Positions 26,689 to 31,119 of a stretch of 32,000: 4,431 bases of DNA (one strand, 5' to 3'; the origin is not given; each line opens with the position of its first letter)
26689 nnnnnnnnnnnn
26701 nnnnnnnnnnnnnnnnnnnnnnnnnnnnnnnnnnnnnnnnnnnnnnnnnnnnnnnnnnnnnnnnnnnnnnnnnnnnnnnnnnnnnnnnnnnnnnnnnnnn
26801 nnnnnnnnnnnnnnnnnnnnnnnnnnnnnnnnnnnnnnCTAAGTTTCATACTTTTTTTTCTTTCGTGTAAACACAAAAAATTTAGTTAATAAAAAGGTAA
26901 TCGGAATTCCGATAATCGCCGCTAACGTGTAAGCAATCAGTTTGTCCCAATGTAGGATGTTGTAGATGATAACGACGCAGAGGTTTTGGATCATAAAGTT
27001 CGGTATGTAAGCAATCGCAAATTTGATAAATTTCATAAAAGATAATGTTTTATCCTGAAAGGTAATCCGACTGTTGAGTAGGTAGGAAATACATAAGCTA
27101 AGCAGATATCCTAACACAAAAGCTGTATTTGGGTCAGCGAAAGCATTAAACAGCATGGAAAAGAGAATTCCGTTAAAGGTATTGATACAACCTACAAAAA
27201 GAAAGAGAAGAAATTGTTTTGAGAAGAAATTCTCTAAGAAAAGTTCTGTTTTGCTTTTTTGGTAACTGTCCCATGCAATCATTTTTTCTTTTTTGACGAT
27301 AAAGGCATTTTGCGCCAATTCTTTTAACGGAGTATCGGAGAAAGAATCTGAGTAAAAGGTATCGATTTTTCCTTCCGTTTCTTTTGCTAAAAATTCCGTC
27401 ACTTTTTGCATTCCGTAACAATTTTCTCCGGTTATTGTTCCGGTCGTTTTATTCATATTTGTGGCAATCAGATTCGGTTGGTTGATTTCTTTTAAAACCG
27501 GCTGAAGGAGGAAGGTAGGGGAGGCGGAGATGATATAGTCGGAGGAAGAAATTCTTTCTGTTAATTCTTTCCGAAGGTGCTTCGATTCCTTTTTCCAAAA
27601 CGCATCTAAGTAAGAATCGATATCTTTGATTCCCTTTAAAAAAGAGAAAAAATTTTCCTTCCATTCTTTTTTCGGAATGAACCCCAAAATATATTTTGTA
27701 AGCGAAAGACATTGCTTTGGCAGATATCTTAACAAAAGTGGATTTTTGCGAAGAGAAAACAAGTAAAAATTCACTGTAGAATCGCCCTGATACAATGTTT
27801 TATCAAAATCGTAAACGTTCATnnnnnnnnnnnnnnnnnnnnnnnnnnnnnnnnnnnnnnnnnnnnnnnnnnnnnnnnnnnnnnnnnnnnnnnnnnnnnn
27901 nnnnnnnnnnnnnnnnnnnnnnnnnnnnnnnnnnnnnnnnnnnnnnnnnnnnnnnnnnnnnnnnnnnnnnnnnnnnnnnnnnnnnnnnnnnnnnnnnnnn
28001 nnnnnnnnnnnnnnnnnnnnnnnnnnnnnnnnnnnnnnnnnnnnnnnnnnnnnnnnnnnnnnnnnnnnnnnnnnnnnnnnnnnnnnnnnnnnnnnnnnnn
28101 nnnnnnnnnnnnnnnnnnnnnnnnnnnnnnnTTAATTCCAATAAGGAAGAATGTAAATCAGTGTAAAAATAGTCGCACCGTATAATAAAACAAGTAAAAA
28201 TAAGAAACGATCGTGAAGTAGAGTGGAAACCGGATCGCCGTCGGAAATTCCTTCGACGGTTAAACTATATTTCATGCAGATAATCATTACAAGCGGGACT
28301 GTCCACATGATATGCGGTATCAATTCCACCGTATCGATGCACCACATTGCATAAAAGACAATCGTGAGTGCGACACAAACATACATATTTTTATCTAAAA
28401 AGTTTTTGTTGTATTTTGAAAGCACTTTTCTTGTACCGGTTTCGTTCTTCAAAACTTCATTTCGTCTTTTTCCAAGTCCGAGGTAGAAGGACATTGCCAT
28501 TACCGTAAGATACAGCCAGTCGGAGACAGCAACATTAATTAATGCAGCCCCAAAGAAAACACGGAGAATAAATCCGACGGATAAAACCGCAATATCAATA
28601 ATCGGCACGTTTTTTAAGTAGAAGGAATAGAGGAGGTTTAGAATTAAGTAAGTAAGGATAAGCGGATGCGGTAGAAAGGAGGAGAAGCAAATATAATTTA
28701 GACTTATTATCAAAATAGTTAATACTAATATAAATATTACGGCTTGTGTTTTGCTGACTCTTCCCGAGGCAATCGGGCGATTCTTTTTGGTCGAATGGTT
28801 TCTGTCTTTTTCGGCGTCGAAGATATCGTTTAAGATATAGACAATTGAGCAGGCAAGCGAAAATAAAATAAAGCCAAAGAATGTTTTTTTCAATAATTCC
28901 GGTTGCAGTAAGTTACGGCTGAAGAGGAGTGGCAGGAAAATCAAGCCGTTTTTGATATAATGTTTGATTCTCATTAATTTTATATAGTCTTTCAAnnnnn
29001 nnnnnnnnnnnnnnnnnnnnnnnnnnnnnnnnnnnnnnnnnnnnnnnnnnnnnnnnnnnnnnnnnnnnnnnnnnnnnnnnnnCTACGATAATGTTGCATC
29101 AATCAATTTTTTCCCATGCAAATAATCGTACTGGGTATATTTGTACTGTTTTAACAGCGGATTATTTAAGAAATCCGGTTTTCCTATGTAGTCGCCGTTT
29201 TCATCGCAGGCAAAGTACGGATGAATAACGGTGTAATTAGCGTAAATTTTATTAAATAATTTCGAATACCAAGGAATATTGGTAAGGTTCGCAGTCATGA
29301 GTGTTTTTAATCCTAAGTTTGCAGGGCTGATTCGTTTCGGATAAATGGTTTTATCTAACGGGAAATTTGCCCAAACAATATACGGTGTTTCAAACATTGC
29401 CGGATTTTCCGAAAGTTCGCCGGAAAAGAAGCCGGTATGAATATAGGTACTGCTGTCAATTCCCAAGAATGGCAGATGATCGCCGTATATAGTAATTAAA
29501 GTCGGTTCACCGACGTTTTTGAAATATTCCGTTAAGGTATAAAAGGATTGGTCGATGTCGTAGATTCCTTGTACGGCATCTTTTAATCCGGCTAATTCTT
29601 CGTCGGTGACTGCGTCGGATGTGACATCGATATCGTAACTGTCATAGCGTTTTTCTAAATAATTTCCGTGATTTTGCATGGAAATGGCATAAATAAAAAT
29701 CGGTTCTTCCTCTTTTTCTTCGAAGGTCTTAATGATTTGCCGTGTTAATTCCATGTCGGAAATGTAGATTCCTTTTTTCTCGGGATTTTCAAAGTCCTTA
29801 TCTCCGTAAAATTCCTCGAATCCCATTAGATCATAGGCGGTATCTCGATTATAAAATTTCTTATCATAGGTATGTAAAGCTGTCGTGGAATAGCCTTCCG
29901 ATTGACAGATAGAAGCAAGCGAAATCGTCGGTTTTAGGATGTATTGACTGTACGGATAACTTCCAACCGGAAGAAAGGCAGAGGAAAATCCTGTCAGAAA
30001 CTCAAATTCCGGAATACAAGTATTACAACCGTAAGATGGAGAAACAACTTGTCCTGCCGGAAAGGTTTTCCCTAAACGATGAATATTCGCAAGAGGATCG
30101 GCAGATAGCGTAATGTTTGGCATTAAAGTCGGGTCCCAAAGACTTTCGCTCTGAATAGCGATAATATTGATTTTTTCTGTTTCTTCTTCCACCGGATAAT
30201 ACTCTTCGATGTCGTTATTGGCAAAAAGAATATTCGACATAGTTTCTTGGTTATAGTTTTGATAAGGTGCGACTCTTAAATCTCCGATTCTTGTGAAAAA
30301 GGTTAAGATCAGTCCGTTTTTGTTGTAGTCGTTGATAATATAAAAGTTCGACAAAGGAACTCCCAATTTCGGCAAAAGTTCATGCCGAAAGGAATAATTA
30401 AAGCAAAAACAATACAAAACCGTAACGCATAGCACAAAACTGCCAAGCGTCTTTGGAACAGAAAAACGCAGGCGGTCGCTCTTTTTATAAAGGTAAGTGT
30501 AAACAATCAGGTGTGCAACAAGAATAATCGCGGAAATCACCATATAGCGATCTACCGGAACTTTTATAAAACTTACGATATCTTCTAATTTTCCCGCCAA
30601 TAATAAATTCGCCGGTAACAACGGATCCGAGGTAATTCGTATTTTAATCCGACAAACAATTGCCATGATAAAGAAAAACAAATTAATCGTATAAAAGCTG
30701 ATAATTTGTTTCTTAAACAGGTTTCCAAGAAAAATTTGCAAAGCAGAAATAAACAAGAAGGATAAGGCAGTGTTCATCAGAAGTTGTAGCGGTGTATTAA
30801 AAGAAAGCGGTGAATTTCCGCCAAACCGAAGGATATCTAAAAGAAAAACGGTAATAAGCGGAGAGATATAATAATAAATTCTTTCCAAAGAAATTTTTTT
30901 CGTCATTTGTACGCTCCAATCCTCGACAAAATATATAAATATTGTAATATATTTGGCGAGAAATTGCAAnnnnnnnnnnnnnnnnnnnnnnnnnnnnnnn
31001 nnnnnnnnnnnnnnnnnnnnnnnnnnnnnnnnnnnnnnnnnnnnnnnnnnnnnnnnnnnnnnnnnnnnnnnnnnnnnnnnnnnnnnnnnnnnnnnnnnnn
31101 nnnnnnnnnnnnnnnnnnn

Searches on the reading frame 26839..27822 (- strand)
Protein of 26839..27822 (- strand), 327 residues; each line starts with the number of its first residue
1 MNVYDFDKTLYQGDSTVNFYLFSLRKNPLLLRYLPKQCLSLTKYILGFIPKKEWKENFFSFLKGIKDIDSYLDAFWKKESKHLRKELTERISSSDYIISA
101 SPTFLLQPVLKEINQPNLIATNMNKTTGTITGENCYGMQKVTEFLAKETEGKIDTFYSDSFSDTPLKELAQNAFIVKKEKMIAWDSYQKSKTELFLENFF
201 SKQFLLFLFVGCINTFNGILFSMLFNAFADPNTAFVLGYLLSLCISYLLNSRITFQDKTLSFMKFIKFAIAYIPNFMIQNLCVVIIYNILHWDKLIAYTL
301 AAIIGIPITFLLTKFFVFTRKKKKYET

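Call 37: search_protein_families(library=pfam, proteins=[window:26839-27822:-])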
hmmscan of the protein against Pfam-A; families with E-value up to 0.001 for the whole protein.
window:26839-27822:- (327 aa): 2 families
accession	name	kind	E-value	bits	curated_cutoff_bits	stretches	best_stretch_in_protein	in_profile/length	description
PF04138.20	GtrA_DPMS_TM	-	3.6e-17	63.1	26.1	1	207-318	2-117/117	GtrA/DPMS, transmembrane domain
PF12710.13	HAD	-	9.3e-15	56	27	1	3-166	2-187/189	haloacid dehalogenase-like hydrolase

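Call 80: find_encoding_contigs(protein=window:26839-27822:-, flank=10000, max_places=10)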
Protein window:26839-27822:- (327 aa): 3 contigs read that carry it; 1 place shown.
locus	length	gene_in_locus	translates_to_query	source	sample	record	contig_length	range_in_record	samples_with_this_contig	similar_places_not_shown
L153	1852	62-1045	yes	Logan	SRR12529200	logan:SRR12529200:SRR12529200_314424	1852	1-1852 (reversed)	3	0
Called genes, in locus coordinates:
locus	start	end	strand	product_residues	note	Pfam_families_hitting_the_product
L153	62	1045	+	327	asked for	PF12710:HAD, PF04138:GtrA_DPMS_TM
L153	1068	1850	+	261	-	?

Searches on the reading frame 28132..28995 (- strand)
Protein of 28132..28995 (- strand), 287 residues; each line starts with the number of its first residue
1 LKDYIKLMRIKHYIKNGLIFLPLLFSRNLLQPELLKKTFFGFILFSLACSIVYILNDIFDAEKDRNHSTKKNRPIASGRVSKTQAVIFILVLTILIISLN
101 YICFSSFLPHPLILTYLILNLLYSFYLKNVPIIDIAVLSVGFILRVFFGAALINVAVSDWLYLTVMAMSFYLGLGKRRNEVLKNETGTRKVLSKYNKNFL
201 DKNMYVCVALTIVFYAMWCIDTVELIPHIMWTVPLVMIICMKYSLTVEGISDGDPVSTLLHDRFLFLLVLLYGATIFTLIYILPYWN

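Call 35: find_encoding_contigs(protein=window:28132-28995:-, flank=10000, max_places=10)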
Protein window:28132-28995:- (287 aa): 3 contigs read that carry it; 1 place shown.
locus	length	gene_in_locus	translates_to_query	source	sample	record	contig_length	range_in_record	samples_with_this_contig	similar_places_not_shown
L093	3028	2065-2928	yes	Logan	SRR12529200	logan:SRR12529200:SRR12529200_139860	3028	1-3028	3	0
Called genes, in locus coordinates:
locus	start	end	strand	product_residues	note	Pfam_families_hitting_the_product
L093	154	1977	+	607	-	PF00884:Sulfatase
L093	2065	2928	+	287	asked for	PF01040:UbiA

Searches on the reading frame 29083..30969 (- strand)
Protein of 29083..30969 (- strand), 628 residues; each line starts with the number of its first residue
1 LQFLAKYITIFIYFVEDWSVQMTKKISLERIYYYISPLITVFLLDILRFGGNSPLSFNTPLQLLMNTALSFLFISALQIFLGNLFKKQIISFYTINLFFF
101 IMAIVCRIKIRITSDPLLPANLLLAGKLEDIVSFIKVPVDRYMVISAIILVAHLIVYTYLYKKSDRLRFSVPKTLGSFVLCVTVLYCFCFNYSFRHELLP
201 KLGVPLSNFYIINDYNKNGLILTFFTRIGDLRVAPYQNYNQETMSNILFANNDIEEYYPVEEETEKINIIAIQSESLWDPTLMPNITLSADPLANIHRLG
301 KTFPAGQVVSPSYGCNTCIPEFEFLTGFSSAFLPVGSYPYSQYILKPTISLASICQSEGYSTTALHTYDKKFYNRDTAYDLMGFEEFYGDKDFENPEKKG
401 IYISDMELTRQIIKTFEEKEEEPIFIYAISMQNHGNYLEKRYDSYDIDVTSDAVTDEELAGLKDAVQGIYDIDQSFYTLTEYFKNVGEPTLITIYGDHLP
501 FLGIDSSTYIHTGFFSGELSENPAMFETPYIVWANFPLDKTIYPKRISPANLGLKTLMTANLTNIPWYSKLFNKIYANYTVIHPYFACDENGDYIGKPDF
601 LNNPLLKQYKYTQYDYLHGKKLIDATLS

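Call 16: find_encoding_contigs(protein=window:29083-30969:-, flank=10000, max_places=10)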
Protein window:29083-30969:- (628 aa): no gene with exactly this product is on record in the collection.

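Call 18: find_encoding_contigs(protein=window:29083-30906:-, flank=10000, max_places=10)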
Protein window:29083-30906:- (607 aa): 3 contigs read that carry it; 1 place shown.
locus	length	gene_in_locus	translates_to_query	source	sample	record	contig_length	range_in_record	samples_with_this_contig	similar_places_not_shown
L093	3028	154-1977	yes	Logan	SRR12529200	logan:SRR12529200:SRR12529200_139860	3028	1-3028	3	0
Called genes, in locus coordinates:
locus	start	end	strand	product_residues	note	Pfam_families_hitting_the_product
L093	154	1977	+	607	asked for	PF00884:Sulfatase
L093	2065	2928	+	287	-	PF01040:UbiA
